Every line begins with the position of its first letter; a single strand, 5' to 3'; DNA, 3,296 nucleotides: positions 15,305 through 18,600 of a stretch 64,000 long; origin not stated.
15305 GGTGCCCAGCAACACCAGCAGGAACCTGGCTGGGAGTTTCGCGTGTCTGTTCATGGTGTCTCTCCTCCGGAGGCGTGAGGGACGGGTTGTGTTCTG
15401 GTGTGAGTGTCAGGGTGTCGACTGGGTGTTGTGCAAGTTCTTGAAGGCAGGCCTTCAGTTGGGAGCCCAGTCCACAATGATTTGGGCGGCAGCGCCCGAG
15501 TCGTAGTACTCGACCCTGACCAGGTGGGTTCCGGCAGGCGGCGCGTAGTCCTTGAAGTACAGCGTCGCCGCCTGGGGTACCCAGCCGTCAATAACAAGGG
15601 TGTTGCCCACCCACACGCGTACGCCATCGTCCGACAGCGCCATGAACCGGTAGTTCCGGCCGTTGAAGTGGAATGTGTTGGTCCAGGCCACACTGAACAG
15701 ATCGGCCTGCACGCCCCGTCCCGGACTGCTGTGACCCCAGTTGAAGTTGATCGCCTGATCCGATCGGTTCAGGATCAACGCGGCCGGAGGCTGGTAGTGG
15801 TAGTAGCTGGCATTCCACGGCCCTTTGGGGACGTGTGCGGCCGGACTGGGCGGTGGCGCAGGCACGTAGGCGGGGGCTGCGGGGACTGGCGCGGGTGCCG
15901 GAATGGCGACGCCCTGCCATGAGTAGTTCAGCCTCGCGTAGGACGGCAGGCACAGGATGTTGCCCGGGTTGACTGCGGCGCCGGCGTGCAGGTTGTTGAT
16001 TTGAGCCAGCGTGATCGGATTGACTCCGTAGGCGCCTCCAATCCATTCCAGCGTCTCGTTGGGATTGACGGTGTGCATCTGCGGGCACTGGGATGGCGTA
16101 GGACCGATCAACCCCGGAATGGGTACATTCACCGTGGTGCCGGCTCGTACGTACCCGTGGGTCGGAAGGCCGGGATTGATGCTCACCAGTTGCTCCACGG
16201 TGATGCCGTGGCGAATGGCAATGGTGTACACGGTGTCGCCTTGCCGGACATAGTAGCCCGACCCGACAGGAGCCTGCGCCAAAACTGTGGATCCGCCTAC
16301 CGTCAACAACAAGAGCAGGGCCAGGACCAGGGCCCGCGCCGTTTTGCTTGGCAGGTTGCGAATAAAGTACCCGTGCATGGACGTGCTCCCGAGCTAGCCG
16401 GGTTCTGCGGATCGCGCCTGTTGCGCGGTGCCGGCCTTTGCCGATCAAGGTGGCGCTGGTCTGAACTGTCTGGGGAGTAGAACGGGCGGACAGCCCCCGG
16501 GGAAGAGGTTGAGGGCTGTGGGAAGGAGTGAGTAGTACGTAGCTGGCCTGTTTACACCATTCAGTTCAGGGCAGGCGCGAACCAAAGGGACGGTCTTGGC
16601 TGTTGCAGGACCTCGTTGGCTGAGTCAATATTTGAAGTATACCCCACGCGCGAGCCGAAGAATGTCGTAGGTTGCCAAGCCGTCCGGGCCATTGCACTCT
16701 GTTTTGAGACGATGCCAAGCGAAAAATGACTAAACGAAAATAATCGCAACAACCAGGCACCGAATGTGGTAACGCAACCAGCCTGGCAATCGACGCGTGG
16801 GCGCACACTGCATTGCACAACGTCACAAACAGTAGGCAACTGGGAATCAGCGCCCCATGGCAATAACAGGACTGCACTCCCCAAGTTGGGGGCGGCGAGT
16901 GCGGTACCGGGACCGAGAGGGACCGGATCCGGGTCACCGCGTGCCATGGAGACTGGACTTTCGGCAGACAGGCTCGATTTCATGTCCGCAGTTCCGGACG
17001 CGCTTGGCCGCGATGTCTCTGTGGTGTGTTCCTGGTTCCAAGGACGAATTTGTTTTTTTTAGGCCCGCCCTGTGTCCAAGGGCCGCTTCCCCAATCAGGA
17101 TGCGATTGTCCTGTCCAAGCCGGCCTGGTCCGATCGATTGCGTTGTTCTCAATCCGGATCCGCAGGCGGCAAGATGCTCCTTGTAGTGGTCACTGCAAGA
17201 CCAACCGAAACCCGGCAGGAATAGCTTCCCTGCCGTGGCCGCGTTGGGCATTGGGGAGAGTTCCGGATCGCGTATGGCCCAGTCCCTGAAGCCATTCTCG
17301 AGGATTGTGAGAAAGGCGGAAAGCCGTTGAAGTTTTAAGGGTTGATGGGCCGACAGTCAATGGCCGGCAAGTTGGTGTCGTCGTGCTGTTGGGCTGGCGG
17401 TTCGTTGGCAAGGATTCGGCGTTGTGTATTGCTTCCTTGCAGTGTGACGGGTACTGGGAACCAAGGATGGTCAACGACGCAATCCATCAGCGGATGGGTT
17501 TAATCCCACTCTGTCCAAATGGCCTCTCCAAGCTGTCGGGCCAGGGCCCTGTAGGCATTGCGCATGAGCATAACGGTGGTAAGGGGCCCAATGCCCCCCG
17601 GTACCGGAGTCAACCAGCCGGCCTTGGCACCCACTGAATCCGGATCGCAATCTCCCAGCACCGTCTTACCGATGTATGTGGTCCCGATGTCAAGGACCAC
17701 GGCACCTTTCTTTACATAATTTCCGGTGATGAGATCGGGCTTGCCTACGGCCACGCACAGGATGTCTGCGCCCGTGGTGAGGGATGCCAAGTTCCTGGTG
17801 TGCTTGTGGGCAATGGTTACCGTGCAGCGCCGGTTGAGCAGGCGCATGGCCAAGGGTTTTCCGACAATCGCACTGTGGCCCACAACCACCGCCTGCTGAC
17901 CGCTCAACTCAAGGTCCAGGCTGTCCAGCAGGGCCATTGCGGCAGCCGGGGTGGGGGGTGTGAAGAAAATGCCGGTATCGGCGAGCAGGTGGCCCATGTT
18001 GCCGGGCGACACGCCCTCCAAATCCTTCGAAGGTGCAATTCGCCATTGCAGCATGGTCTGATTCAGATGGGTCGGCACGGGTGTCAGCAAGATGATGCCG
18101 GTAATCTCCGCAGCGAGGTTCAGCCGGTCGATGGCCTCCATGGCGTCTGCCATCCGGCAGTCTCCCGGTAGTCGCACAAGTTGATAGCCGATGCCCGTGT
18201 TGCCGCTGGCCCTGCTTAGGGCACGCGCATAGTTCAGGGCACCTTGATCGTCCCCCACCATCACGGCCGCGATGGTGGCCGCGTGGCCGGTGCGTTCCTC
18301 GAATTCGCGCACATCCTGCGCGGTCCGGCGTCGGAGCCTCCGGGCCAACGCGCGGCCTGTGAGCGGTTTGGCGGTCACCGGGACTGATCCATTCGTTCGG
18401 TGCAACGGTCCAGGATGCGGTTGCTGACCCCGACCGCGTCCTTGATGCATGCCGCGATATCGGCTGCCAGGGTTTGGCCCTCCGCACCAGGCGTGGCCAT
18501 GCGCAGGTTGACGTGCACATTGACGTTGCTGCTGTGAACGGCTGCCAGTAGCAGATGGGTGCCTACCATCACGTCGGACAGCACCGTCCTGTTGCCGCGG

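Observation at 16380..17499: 1.1 kb ORF-free, lower-GC region with nested long-range helices: candidate large structured RNA (divergent RNase P RNA, other ncRNA, or a MITE)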

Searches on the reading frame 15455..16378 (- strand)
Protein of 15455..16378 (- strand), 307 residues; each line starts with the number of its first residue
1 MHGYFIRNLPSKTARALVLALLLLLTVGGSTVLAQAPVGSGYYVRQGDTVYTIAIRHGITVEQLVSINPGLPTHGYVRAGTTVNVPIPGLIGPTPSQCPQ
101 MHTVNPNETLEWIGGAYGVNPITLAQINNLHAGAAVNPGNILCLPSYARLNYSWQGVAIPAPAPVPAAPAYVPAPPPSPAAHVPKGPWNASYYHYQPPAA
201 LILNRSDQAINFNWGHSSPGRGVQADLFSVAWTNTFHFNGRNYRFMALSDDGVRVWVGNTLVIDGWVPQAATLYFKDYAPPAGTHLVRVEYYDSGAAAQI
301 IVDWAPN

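Call 28: search_protein_families(library=pfam, proteins=[window:15455-16378:-])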
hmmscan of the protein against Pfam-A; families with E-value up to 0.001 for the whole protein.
window:15455-16378:- (307 aa): 2 families
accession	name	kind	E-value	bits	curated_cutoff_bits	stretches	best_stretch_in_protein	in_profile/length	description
PF01476.26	LysM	-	6.5e-19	68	20.9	2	42-86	1-43/43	LysM domain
PF07691.17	PA14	-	5.9e-13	49.3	24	1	200-306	21-135/147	PA14 domain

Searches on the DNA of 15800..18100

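Call 3: search_rna_families(source=window, start=15800, end=18100, threshold=evalue, max_evalue=10, show_alignments=3)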
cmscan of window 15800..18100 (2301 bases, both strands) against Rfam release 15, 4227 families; matches with E-value up to 10: 1.
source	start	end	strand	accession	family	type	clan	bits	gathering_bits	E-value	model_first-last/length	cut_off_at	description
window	16912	16964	+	RF03740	mir-921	Gene; miRNA;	-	16.9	80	6.1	1-56/56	no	mir-921 microRNA precursor family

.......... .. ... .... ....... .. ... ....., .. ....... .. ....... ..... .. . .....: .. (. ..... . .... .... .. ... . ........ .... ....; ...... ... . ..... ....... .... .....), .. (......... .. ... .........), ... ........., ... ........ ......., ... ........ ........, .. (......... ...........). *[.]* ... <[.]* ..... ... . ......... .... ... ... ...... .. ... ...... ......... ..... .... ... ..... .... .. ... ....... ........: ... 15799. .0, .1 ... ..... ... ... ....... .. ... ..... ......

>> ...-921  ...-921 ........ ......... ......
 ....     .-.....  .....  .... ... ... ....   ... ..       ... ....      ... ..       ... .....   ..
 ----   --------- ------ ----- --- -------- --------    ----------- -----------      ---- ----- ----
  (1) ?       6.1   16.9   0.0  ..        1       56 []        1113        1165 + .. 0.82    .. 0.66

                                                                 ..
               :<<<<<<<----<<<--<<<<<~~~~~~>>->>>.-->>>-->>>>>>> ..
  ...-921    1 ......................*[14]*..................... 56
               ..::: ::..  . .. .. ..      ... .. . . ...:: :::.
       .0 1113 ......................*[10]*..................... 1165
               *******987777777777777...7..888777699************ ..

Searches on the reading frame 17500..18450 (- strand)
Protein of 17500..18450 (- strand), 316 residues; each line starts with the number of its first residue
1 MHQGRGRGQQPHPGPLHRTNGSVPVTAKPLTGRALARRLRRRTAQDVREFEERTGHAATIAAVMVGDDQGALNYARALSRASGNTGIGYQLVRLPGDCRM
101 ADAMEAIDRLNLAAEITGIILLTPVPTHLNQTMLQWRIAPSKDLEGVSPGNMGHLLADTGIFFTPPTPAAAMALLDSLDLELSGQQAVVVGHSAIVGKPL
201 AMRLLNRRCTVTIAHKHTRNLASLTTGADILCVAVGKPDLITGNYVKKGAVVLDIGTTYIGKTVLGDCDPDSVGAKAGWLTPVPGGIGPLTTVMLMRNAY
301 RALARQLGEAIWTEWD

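Call 19: find_related_loci(query=window:17500-18450:-, collection=genome_contigs, flank=4000)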
Query window:17500-18450:- (316 aa) in genome_contigs; peptide patterns used: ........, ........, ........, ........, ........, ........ (x = any residue, [..] = any of these).
145 stretches matched a pattern; 9 encode a relative of the query (tblastn E <= 1e-3); 7 distinct loci.
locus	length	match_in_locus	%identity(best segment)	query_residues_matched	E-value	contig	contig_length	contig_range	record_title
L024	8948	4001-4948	95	1-316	0e+0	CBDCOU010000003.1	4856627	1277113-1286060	MAG: Caldilineaceae bacterium isolate 0823537f-3fa6-4916-8707-89ce61c7f738 genome assembly, contig: contig_3, whole geno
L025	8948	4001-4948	94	1-316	0e+0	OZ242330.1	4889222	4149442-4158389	MAG: Caldilineaceae bacterium isolate d9009aa5-1954-4f54-bde5-0ade857ce04c genome assembly, chromosome: 1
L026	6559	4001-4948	93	1-316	8e-180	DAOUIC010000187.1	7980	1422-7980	MAG TPA_asm: Anaerolineales bacterium isolate S21_134 k103_201449, whole genome shotgun sequence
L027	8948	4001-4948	92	1-316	3e-179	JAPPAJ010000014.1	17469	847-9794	MAG: Caldilineaceae bacterium isolate IRC1_bin_30 NODE_1849_length_17469_cov_8.33261, whole genome shotgun sequence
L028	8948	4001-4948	92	1-316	2e-178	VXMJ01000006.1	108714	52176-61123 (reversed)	MAG: Caldilineaceae bacterium SB0661_bin_34 NODE_223_length_108714_cov_53.180703, whole genome shotgun sequence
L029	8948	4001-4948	94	1-316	0e+0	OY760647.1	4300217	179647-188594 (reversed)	MAG: Caldilineaceae bacterium isolate dd18155e-cfc5-4d95-bdad-01b25ac4382b genome assembly, chromosome: 1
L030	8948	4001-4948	93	1-316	3e-180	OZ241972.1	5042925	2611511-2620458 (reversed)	MAG: Caldilineaceae bacterium isolate d2195f49-377d-4541-a043-bf13a4cdbf58 genome assembly, chromosome: 1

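Call 28: search_protein_families(library=pfam, proteins=[window:17500-18450:-])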
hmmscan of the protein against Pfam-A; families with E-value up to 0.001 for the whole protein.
window:17500-18450:- (316 aa): 2 families
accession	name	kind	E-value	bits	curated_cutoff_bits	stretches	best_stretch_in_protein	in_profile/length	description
PF02882.25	THF_DHG_CYH_C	-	2.1e-53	180.4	27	1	149-306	2-159/160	Tetrahydrofolate dehydrogenase/cyclohydrolase, NAD(P)-binding domain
PF00763.28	THF_DHG_CYH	-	1.5e-21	77.3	32.8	1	30-145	1-115/115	Tetrahydrofolate dehydrogenase/cyclohydrolase, catalytic domain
